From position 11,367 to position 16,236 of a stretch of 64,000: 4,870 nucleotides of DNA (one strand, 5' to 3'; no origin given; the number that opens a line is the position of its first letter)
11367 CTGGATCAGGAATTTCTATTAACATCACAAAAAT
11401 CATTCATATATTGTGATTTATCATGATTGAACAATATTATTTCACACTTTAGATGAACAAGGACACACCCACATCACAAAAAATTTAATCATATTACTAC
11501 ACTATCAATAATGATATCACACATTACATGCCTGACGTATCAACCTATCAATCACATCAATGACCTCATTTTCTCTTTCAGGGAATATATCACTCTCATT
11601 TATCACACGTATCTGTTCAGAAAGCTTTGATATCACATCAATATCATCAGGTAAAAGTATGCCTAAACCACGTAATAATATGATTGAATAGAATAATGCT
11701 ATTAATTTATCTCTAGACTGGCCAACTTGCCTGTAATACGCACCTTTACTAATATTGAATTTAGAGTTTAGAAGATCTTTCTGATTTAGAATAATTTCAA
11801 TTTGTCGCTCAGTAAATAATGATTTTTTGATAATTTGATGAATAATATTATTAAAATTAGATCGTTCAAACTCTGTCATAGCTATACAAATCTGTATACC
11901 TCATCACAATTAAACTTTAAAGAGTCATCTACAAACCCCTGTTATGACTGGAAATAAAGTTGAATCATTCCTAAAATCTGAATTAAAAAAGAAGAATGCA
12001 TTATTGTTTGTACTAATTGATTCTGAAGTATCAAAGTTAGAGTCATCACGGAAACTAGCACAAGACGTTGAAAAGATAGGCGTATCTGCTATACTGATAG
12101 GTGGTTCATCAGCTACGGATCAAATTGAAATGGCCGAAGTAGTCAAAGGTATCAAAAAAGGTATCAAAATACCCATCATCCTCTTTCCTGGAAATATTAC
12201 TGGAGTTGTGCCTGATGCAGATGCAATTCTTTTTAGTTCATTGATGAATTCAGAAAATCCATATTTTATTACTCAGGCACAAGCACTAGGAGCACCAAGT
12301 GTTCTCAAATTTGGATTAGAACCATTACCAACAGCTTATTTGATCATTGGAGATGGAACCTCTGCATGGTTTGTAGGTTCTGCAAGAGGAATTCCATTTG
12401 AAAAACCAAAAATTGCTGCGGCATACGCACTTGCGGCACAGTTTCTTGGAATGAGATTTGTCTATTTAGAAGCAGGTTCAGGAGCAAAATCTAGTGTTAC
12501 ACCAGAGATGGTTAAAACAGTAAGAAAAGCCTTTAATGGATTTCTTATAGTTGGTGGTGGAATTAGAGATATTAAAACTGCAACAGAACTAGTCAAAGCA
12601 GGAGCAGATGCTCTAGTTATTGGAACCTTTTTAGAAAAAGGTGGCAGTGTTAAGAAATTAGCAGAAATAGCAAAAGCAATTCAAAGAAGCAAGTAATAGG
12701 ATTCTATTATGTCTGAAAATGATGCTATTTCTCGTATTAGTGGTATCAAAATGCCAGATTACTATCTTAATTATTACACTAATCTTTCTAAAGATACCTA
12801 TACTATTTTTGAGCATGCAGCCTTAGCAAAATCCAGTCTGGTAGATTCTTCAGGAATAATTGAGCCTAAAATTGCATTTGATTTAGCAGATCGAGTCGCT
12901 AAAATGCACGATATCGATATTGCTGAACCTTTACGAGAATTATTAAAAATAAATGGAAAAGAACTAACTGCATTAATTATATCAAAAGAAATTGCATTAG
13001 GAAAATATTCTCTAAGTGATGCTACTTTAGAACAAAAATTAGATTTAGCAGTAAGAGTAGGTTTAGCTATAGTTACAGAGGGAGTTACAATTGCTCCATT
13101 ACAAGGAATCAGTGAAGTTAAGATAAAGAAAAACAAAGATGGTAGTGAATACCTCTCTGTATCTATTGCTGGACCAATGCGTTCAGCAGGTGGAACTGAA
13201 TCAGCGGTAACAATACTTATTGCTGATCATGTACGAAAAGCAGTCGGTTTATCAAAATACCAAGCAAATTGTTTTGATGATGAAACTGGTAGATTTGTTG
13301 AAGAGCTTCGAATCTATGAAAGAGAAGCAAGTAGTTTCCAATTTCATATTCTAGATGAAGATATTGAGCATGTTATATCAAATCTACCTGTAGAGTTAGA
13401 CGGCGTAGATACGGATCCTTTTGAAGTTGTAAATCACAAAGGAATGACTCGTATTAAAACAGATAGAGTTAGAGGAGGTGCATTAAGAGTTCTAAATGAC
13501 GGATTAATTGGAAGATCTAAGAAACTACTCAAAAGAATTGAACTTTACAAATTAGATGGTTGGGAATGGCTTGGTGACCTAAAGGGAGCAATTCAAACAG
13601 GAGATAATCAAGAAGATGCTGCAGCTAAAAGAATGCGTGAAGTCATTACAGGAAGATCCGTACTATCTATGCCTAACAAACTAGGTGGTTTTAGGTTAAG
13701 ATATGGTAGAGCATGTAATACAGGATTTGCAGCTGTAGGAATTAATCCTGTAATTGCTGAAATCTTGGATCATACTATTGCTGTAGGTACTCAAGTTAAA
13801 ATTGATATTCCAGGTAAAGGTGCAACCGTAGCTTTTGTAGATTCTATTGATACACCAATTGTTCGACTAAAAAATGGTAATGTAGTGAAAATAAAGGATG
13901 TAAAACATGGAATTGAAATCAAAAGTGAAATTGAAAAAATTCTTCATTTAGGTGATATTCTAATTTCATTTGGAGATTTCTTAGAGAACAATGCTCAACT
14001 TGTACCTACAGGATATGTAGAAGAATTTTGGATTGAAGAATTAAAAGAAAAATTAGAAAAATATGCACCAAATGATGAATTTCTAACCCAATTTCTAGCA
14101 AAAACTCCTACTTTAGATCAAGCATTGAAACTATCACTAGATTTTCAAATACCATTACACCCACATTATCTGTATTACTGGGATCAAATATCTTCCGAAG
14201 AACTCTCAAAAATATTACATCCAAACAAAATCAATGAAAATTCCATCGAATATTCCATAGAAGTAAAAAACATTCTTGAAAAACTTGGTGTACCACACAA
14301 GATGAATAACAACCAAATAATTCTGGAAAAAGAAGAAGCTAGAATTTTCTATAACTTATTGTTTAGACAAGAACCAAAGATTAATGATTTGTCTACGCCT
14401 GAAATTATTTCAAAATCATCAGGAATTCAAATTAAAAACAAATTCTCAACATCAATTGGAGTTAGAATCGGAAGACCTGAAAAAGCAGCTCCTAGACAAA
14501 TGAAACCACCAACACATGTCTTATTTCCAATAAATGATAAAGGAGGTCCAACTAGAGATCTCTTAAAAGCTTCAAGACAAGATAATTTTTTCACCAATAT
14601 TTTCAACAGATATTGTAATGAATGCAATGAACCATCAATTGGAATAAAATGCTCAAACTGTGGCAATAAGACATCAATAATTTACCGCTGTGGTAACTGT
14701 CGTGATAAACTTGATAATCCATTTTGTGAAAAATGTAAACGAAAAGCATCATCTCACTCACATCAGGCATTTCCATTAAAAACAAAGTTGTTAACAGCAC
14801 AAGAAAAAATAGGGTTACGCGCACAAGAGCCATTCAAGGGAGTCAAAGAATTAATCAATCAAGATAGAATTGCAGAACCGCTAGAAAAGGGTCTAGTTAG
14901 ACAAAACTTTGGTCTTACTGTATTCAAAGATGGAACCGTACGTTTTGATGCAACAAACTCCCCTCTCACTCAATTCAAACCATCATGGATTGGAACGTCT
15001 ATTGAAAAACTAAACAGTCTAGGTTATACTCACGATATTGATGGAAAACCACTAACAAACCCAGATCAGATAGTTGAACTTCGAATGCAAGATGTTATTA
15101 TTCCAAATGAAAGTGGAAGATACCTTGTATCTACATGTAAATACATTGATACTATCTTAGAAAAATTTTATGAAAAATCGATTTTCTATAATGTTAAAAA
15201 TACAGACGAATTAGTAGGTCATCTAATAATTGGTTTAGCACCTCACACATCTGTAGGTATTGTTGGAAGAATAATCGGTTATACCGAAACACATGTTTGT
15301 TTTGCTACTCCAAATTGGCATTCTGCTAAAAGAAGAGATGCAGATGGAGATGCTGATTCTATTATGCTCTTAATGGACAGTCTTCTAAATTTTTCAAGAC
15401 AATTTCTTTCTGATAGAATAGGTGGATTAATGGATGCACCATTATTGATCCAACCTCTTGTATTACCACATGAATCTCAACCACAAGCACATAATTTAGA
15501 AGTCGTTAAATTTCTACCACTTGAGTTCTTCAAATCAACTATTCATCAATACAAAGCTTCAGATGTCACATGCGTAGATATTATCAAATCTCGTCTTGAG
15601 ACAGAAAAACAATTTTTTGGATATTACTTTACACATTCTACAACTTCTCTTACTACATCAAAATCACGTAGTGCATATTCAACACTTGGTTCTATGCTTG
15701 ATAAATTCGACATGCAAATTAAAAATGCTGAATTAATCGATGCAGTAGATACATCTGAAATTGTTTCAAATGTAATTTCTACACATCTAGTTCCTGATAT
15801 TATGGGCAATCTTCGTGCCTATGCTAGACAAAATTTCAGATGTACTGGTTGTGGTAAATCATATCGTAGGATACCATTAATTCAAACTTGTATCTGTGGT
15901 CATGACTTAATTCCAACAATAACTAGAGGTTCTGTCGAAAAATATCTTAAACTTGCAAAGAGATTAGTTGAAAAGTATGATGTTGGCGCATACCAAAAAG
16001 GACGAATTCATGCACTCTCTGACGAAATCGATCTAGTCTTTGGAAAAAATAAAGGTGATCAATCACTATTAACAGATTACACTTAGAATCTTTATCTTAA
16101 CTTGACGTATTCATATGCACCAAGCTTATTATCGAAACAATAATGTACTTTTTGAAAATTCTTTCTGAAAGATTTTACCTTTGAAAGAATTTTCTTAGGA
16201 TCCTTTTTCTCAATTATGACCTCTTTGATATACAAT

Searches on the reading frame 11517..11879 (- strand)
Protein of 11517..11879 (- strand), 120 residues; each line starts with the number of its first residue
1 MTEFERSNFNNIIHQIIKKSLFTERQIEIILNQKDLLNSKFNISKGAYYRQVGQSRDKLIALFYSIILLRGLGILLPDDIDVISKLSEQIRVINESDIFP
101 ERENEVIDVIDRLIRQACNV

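Call 4: search_protein_families(library=pfam, proteins=[window:11517-11879:-])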
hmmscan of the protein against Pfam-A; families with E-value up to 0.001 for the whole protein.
window:11517-11879:- (120 aa): 0 families

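Call 33: search_protein_families(library=ncbifam, proteins=[window:11517-11879:-], max_evalue=1)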
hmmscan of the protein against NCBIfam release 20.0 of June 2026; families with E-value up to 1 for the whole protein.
window:11517-11879:- (120 aa): 0 families

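Call 34: search_protein_families(library=pfam, proteins=[window:11517-11879:-], max_evalue=10)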
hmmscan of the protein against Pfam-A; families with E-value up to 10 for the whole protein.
window:11517-11879:- (120 aa): 1 family
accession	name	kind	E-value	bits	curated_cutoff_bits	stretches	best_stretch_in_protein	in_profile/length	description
PF18460.6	HetR_C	-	0.043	14.2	27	1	85-116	26-57/79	Heterocyst differentiation regulator C-terminal Hood domain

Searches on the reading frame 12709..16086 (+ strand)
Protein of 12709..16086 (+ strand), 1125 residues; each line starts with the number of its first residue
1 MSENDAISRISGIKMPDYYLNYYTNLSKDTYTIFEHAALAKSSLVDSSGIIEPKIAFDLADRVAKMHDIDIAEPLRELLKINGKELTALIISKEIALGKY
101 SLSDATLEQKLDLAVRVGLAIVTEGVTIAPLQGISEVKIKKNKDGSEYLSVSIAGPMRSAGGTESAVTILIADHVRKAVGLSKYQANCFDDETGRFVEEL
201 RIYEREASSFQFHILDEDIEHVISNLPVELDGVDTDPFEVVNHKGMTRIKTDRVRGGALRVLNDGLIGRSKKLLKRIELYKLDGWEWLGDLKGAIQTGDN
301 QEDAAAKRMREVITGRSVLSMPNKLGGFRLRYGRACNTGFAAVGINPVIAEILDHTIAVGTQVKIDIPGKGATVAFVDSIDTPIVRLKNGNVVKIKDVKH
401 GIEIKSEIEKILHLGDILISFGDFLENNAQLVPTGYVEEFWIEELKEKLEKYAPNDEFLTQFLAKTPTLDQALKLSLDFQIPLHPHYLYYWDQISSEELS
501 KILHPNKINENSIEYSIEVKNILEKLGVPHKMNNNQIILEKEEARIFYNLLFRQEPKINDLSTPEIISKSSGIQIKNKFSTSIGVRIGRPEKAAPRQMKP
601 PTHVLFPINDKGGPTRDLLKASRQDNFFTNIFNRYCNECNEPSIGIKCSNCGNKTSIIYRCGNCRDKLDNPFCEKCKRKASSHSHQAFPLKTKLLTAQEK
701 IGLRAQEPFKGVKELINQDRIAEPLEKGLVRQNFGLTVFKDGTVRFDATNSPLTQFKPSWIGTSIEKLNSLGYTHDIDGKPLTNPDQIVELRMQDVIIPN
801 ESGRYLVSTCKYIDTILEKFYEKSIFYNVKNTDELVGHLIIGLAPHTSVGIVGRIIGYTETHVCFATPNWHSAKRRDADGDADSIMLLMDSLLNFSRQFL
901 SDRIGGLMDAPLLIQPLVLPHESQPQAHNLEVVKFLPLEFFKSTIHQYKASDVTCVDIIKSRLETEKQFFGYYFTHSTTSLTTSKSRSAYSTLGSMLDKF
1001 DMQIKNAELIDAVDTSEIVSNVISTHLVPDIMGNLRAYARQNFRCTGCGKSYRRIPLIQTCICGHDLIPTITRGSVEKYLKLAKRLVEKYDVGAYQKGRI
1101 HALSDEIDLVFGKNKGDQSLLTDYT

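Call 4: search_protein_families(library=pfam, proteins=[window:12709-16086:+])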
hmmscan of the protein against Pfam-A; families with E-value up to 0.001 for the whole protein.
window:12709-16086:+ (1125 aa): 3 families
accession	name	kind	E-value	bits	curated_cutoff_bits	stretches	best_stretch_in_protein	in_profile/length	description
PF24846.1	PolC_DP2_cat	-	1.6e-134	448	24.3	1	704-999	3-299/299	DNA polymerase II large subunit DP2, catalytic domain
PF24844.1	PolC_DP2_central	-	1.6e-125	419.3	24.3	1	303-668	9-370/372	DNA polymerase II large subunit DP2, central domain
PF03833.19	PolC_DP2_N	-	1.3e-98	329.9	24.3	1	21-292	1-269/271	DNA polymerase II large subunit DP2, N-terminal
